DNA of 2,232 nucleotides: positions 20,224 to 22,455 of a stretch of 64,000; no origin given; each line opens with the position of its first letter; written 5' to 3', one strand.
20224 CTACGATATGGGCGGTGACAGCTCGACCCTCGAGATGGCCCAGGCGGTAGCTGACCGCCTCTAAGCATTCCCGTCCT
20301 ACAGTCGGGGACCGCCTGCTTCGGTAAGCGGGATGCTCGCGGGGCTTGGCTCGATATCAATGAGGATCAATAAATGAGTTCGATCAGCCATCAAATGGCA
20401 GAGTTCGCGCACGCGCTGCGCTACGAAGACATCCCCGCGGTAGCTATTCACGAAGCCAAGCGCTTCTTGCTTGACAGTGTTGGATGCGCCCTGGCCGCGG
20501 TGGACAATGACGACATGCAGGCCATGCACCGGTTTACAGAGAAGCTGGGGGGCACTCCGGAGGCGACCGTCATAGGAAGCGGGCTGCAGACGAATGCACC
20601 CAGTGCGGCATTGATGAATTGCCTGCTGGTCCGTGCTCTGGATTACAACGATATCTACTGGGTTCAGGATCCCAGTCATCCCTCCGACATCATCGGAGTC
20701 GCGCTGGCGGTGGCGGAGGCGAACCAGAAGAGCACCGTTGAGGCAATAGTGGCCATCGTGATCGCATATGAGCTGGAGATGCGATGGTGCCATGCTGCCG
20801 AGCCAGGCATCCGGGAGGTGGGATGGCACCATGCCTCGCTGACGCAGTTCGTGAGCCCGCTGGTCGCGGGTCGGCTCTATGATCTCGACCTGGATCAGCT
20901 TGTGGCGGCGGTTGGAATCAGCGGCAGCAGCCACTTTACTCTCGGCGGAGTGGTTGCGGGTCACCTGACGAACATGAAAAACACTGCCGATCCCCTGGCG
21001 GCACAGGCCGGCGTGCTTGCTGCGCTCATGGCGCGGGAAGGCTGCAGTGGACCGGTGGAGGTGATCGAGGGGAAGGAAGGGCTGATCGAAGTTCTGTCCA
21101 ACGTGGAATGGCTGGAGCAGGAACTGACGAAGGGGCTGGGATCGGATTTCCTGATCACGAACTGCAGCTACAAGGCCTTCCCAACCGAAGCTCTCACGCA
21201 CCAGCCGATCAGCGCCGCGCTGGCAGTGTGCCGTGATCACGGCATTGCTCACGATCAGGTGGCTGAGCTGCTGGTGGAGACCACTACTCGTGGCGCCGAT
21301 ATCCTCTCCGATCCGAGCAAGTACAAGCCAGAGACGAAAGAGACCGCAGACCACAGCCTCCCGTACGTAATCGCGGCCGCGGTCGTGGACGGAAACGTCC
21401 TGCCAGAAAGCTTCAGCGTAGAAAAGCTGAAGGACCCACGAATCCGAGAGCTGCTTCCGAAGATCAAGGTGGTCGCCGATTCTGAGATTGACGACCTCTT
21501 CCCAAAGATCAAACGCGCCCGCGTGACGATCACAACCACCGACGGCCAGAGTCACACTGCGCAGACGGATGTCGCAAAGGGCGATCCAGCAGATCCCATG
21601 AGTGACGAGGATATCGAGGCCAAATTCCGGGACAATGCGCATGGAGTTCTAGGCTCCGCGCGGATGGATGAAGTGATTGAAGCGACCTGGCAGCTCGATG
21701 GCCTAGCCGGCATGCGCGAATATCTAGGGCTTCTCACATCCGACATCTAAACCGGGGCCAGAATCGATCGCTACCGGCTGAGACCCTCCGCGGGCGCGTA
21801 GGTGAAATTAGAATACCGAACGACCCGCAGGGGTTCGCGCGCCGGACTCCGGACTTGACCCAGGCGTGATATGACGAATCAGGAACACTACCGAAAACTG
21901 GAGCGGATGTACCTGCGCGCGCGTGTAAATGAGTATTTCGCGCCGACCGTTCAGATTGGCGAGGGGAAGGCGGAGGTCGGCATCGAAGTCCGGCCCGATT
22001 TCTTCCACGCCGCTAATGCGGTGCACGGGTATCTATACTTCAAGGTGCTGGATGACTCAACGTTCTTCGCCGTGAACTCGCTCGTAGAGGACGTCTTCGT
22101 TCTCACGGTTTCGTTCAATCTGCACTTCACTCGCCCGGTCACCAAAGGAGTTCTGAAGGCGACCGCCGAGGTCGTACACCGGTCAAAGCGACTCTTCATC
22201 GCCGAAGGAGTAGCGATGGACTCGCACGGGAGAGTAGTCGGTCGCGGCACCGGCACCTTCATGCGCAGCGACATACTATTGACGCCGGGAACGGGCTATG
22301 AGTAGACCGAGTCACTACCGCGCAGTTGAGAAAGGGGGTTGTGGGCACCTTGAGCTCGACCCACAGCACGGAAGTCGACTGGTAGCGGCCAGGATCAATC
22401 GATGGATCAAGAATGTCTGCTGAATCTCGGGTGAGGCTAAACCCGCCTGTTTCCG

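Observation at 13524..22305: Eight-gene operon-like cluster joining citryl-CoA synthetase/lyase-like genes to a homoaconitase-type hydro-lyase, an IDH/HICDH-type dehydrogenase, PrpD and a thioesterase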

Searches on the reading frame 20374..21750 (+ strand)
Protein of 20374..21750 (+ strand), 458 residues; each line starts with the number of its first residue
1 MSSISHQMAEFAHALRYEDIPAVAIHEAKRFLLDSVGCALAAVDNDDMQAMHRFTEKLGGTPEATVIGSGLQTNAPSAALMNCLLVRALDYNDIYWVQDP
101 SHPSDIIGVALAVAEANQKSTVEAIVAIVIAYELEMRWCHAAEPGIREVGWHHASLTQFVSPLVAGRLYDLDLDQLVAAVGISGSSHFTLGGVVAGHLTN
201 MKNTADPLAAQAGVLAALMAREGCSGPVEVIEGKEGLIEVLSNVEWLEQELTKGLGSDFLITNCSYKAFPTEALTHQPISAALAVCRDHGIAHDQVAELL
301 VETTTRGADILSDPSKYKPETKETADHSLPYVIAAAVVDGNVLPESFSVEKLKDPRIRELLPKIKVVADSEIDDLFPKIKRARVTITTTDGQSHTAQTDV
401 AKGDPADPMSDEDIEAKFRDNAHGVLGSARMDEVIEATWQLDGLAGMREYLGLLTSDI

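Call 3: search_protein_families(library=pfam, proteins=[window:20374-21750:+])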
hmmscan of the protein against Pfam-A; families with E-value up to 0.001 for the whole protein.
window:20374-21750:+ (458 aa): 2 families
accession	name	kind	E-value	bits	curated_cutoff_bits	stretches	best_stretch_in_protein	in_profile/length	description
PF03972.19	MmgE_PrpD_N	-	7.6e-63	212.4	32.1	1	7-244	2-238/244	MmgE/PrpD N-terminal domain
PF19305.4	MmgE_PrpD_C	-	1e-45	156.1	32.1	1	269-440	1-172/173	MmgE/PrpD C-terminal domain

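Call 4: search_protein_families(library=ncbifam, proteins=[window:20374-21750:+])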
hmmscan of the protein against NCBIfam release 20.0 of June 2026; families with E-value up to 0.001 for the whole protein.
window:20374-21750:+ (458 aa): 3 families
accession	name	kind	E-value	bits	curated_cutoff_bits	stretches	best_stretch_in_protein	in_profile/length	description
NF006943.0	PRK09425.1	equivalog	4.4e-27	95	575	1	15-390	24-410/480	bifunctional 2-methylcitrate dehydratase/aconitate hydratase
NF042438.1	PrpD_hiGCgrampos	equivalog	4.8e-27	94.7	950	1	38-448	53-477/499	2-methylcitrate dehydratase PrpD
TIGR02330.1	prpD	equivalog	8e-21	74.3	458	1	14-381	11-386/468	2-methylcitrate dehydratase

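Call 24: search_solved_structures(query=window:20374-21750:+, max_evalue=0.00001, show_alignments=1)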
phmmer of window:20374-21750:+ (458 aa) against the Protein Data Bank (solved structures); distinct sequences matched with E-value up to 0.00001: 14.
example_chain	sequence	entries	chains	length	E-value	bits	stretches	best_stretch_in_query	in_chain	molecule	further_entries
7bra_A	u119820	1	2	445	1e-27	100.3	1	21-417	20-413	Bacillus subtilis IRG1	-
7br9_A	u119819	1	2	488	4.6e-27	98.1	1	2-444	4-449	Cis-aconitate decarboxylase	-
6r6t_A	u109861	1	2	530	6.2e-27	97.7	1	2-444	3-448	Cis-aconitate decarboxylase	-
7e9d_A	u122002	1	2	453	1.9e-26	96.2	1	21-417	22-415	IRG1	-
2hp3_A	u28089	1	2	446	2.7e-26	95.6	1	21-421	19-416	IDS-epimerase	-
2hp0_A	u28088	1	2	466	3e-26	95.5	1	20-421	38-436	IDS-epimerase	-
12vw_A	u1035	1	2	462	1.8e-25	92.9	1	3-444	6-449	Cis-aconitate decarboxylase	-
12vt_A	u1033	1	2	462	2.3e-25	92.6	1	3-444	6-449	Cis-aconitate decarboxylase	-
12ux_A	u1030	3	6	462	3.3e-25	92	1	3-444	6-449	Cis-aconitate decarboxylase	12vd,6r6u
12vq_A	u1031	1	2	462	2.7e-24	89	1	3-444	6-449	Cis-aconitate decarboxylase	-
5mvi_E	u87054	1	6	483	9.1e-16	60.9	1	13-372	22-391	2-methylcitrate dehydratase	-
1szq_A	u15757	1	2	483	2.1e-14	56.4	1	13-391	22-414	2-methylcitrate dehydratase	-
6s62_A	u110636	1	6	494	3.5e-13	52.4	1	15-371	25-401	Propionate catabolic protein PrpD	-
5mux_A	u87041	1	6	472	8.3e-13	51.2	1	15-376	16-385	2-methylcitrate dehydratase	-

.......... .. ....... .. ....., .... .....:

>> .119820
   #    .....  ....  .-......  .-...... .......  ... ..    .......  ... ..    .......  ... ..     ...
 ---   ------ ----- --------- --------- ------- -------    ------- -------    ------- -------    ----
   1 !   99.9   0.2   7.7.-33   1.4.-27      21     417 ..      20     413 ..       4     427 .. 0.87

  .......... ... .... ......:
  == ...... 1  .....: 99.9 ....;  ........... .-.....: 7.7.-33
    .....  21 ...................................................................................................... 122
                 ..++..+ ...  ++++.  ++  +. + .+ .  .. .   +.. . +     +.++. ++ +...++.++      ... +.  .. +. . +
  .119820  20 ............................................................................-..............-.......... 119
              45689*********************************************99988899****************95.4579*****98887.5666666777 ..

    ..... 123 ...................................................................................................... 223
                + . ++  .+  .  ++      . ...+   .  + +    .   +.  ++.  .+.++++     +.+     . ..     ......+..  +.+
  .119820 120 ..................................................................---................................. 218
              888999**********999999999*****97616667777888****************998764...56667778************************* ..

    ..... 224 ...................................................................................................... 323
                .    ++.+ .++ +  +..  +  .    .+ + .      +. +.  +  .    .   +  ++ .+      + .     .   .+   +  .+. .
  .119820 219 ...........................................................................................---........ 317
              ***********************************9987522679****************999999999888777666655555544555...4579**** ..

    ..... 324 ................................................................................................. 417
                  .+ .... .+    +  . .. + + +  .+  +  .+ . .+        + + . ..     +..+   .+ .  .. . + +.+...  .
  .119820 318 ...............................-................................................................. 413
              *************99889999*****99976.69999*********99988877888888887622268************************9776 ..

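Call 68: find_homologous_proteins(query=window:20374-21750:+, max_evalue=1e-10)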
Query window:20374-21750:+ (458 aa): 7724 proteins with E <= 1e-10 among 8000 candidates; the best 120 are listed.
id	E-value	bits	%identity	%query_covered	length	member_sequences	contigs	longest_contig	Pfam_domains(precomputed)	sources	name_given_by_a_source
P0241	0.0e+0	1019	100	100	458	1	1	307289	PF19305.5,PF03972.20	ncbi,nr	ncbi:MAG: MmgE/PrpD family protein [Anaerolineae bacterium]|nr:MAG: MmgE/PrpD family protein [Anaero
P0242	1.9e-282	955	94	100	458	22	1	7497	PF19305.5,PF03972.20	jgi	jgi:2-methylcitrate dehydratase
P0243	8.3e-278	939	93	100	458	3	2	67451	PF19305.5,PF03972.20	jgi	-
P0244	1.1e-267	906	89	100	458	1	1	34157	PF19305.5,PF03972.20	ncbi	ncbi:MAG: MmgE/PrpD family protein [Anaerolineales bacterium]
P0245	7.0e-266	900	89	100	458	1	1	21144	PF19305.5,PF03972.20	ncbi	-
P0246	1.6e-264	895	87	100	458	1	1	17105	PF19305.5,PF03972.20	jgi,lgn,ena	-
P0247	1.4e-263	892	88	100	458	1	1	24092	PF19305.5,PF03972.20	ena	-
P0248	1.7e-261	886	88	100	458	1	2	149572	PF19305.5,PF03972.20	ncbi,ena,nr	ncbi:MAG: MmgE/PrpD family protein [Chloroflexi bacterium]|nr:MmgE/PrpD family protein [Chloroflexot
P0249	6.3e-259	877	85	100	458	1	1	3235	PF19305.5,PF03972.20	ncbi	-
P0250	7.1e-259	877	87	100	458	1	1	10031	PF19305.5,PF03972.20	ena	-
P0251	6.6e-257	870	85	100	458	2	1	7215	PF19305.5,PF03972.20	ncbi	-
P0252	1.1e-255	866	84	100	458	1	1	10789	PF19305.5,PF03972.20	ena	-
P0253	8.3e-253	857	84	100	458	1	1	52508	PF19305.5,PF03972.20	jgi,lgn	jgi:2-methylcitrate dehydratase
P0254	8.4e-253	857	83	100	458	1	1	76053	PF19305.5,PF03972.20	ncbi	-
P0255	2.1e-250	849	85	98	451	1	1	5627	PF19305.5,PF03972.20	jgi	jgi:2-methylcitrate dehydratase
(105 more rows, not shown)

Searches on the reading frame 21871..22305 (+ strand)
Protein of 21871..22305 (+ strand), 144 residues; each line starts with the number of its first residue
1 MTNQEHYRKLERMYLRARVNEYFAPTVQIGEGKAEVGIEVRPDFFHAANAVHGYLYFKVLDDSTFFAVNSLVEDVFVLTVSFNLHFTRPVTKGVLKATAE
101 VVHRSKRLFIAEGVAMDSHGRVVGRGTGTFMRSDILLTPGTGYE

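Call 3: search_protein_families(library=pfam, proteins=[window:21871-22305:+])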
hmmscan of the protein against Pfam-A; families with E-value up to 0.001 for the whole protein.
window:21871-22305:+ (144 aa): 1 family
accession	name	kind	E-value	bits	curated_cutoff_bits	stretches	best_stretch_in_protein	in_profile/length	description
PF03061.28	4HBT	-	7.5e-08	33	20.6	1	50-122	3-77/79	Thioesterase superfamily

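Call 4: search_protein_families(library=ncbifam, proteins=[window:21871-22305:+])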
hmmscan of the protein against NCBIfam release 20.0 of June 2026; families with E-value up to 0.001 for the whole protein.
window:21871-22305:+ (144 aa): 2 families
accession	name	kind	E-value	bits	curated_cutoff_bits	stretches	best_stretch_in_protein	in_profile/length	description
TIGR00369.1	unchar_dom_1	domain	2.5e-12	46.9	36.6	1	27-131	11-116/117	hotdog fold thioesterase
TIGR02286.1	PaaD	equivalog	7.8e-08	32.5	118.9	1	27-130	9-111/114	hydroxyphenylacetyl-CoA thioesterase PaaI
